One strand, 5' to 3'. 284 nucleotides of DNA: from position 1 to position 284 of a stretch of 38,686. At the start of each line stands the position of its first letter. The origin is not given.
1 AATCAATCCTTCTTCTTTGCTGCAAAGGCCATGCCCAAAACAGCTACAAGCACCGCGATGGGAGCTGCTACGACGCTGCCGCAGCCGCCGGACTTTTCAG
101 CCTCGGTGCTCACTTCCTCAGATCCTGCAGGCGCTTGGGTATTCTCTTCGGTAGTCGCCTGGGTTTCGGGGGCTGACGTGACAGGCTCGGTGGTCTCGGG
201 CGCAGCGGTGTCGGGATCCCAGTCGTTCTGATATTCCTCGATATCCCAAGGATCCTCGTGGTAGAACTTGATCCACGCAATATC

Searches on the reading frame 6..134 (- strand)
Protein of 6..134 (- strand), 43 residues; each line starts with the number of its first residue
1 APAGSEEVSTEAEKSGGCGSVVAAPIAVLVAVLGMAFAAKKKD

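Call 86: search_protein_families(library=ncbifam, proteins=[window:6-134:-], max_evalue=10)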
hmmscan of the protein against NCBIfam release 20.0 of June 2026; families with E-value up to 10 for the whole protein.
seq(43 aa): 2 families
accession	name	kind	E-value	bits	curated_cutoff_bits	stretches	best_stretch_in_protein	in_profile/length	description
NF041894.1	MXAN_6652_fam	equivalog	0.034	13.7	200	1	7-36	168-197/203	MXAN_6652 family MXYO-CTERM-anchored protein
NF033846.1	Rumino_NPXTG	domain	0.3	11.5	23.5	1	19-42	5-29/30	NPXTG-anchored protein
